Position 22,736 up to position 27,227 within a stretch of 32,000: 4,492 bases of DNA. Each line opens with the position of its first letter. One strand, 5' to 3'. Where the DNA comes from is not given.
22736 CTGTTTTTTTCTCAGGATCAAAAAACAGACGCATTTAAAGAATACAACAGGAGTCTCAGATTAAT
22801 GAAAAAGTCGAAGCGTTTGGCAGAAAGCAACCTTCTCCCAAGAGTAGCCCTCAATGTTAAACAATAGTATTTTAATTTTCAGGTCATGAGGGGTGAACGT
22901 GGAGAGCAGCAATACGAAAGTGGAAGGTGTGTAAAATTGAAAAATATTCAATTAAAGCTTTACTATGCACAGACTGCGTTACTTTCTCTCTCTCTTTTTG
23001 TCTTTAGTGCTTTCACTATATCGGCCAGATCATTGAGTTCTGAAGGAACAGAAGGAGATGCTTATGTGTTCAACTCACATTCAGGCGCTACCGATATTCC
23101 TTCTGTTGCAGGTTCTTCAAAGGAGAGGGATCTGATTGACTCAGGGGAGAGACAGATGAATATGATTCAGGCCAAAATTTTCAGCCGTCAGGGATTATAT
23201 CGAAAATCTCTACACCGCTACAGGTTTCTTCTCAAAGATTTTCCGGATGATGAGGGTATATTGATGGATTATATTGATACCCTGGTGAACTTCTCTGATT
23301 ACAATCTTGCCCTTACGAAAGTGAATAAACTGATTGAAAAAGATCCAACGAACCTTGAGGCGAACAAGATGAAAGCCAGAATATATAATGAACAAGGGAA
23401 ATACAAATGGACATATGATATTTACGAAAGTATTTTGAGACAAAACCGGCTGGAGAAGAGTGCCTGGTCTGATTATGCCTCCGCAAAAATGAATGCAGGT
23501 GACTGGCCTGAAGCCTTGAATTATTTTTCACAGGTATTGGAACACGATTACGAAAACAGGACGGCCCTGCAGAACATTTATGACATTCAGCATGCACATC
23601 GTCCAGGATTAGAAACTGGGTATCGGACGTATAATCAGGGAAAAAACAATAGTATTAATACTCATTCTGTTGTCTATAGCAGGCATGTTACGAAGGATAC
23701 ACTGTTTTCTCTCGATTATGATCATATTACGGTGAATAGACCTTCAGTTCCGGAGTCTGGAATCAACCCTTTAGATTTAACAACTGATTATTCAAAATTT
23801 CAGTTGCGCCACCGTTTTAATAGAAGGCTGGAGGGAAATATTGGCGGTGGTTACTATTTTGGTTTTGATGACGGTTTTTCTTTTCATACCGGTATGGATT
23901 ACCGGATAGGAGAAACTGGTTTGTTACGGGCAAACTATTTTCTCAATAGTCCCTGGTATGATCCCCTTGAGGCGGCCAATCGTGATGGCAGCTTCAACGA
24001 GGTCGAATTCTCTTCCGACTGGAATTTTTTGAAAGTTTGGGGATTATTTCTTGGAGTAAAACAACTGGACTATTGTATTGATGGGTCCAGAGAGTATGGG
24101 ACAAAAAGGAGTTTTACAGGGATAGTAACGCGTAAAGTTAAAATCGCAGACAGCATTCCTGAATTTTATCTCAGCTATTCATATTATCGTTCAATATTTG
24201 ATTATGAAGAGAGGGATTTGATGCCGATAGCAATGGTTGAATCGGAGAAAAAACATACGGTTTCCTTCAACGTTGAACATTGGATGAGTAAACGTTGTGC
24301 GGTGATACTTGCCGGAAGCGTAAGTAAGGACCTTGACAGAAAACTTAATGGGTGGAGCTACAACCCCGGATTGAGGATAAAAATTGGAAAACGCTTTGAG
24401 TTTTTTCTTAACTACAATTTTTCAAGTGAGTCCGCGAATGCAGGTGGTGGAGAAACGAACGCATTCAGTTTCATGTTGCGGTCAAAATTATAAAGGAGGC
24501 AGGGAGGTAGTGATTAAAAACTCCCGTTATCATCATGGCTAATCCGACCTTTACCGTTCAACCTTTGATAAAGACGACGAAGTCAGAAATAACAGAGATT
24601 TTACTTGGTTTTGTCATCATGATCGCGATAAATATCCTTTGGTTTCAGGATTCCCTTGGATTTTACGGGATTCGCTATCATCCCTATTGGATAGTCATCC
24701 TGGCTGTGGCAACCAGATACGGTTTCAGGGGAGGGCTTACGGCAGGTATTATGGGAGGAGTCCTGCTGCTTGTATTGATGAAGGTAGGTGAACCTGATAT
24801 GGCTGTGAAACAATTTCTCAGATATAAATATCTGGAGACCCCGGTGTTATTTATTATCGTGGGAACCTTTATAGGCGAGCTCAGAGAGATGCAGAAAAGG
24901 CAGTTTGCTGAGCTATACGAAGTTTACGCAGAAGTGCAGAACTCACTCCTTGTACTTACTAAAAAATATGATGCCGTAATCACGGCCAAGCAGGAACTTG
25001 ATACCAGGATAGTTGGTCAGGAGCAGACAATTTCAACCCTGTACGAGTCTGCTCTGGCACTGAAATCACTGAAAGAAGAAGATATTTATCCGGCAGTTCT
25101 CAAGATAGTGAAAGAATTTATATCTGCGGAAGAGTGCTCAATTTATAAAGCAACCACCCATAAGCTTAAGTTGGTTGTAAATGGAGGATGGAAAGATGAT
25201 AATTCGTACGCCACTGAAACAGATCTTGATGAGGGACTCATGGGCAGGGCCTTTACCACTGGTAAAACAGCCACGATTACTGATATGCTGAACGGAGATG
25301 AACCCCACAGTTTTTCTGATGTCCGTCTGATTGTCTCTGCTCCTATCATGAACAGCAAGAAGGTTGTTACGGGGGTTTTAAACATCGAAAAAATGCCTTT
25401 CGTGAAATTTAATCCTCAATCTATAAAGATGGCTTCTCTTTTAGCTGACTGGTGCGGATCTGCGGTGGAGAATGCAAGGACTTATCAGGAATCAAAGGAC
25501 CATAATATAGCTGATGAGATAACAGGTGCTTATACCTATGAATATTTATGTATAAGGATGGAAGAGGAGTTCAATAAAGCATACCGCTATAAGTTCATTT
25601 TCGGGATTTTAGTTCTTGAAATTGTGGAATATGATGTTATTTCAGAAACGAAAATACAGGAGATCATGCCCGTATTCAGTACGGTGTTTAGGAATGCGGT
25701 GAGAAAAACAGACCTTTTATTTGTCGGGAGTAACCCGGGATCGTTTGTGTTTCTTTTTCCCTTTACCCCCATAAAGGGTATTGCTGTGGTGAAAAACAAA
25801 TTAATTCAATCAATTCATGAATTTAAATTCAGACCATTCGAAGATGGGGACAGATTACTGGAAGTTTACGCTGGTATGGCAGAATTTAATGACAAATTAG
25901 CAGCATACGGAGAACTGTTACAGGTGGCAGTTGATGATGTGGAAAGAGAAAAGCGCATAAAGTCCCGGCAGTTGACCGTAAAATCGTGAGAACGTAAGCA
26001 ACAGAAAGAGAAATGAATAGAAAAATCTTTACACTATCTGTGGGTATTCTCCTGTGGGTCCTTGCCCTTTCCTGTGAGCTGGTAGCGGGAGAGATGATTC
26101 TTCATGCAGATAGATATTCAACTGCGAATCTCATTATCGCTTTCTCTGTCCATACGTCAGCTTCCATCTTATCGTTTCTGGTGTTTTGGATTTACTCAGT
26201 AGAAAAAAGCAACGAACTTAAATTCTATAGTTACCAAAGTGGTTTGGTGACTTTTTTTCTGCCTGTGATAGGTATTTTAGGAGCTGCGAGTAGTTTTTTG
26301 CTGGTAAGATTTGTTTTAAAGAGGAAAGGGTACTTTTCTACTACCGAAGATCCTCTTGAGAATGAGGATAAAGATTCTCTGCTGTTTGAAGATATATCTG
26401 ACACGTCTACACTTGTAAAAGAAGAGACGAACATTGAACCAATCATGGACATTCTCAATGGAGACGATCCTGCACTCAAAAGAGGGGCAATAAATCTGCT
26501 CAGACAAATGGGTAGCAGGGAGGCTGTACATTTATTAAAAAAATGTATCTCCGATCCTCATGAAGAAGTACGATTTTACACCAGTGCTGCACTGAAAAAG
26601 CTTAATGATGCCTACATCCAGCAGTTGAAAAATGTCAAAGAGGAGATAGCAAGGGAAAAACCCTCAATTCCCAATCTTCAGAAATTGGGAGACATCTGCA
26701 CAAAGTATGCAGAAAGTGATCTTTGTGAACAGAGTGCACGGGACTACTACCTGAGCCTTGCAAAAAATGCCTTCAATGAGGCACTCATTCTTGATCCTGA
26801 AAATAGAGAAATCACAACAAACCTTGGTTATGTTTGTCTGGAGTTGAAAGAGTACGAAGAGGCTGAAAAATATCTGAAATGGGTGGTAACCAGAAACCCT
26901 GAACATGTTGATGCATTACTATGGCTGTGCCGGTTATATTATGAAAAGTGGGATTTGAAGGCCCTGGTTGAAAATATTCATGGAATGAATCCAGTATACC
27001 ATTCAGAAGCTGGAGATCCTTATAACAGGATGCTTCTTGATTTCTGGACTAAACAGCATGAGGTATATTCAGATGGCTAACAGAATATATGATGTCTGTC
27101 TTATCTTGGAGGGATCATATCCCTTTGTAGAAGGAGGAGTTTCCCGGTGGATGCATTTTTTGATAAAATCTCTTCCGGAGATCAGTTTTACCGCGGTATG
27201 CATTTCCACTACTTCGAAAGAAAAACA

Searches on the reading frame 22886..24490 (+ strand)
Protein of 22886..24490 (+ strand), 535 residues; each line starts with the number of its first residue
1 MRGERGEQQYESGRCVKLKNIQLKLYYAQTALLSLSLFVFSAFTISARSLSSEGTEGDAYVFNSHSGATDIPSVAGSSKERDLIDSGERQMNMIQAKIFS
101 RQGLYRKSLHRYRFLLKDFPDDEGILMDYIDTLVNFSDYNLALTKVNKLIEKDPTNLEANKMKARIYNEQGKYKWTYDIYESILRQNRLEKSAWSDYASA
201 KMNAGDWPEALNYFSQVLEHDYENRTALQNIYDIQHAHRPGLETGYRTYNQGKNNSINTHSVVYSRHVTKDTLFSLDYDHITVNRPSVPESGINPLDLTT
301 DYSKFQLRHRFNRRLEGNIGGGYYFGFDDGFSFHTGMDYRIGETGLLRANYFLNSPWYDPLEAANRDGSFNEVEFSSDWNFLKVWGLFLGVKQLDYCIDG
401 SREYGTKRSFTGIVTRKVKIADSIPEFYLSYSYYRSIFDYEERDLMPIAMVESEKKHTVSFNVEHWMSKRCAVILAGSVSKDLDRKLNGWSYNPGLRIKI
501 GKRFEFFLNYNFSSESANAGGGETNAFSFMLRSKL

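Call 7: search_protein_families(library=pfam, proteins=[window:22886-24490:+], max_evalue=0.001)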
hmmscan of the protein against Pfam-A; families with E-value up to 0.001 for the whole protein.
window:22886-24490:+ (535 aa): 7 families
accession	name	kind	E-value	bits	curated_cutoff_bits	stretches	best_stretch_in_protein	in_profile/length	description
PF14559.12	TPR_19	-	7.6e-08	33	25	0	169-227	3-60/68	Tetratricopeptide repeat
PF13432.12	TPR_16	-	1.1e-07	32.5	32.7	0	198-228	4-34/65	Tetratricopeptide repeat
PF13428.12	TPR_14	-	9.7e-07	29.3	23.5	0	193-228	3-38/44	Tetratricopeptide repeat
PF13431.12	TPR_17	-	7.6e-05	23.1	24.4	0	147-173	3-29/34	Tetratricopeptide repeat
PF23914.1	TPR_CcmH_CycH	-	8.6e-05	22.9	42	0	120-185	81-149/158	Cytochrome c-type biogenesis protein H TPR domain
PF07719.23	TPR_2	-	0.00014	22.2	27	0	193-224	3-34/34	Tetratricopeptide repeat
PF12569.14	NatA_aux_su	-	0.0005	19.6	33.3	1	137-235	206-301/515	N-terminal acetyltransferase A, auxiliary subunit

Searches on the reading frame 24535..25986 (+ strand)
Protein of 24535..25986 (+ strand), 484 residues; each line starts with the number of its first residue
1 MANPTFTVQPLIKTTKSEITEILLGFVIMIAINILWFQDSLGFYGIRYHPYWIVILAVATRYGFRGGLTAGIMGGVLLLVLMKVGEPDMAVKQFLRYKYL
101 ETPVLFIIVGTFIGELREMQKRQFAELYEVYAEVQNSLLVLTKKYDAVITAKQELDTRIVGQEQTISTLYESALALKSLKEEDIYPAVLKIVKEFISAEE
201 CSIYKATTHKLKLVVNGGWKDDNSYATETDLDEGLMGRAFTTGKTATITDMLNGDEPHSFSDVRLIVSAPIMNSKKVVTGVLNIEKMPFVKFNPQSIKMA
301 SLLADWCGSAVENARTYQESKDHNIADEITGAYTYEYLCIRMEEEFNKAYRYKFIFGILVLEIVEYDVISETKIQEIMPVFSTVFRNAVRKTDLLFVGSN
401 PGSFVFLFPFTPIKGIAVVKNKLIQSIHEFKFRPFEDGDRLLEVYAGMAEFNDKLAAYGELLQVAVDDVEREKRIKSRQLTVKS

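Call 7: search_protein_families(library=pfam, proteins=[window:24535-25986:+], max_evalue=0.001)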
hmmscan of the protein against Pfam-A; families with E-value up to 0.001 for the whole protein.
window:24535-25986:+ (484 aa): 3 families
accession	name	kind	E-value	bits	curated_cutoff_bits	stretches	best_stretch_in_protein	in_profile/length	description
PF13185.12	GAF_2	-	7.5e-08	33.1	28.6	1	181-312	4-136/136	GAF domain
PF01590.32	GAF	-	8e-08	33.3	22.4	1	182-311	3-133/133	GAF domain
PF13492.12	GAF_3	-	2.6e-07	31.5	27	1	182-313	3-129/129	GAF domain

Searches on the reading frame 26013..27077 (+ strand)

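Call 7: search_protein_families(library=pfam, proteins=[window:26013-27077:+], max_evalue=0.001)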
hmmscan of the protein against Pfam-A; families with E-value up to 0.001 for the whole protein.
window:26013-27077:+ (355 aa): 9 families
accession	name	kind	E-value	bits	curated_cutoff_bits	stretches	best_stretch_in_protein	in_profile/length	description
PF13646.12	HEAT_2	-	4.6e-08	33.7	27.7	1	141-205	1-67/88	HEAT repeats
PF14559.12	TPR_19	-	6.3e-08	33.3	25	1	250-289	10-49/68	Tetratricopeptide repeat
PF13432.12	TPR_16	-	1.6e-07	32.1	32.7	1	250-288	16-54/65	Tetratricopeptide repeat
PF00515.34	TPR_1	-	1.8e-07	31.1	27.8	1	270-298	6-34/34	Tetratricopeptide repeat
PF13428.12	TPR_14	-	1.6e-05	25.6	23.5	0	270-308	6-44/44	Tetratricopeptide repeat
PF13181.12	TPR_8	-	6.1e-05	23.3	25.7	0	269-298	5-34/34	Tetratricopeptide repeat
PF07719.23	TPR_2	-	0.00011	22.5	27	0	270-289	6-25/34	Tetratricopeptide repeat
PF23914.1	TPR_CcmH_CycH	-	0.00025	21.4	42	0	248-320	67-142/158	Cytochrome c-type biogenesis protein H TPR domain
PF13431.12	TPR_17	-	0.00094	19.7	24.4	0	253-285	1-33/34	Tetratricopeptide repeat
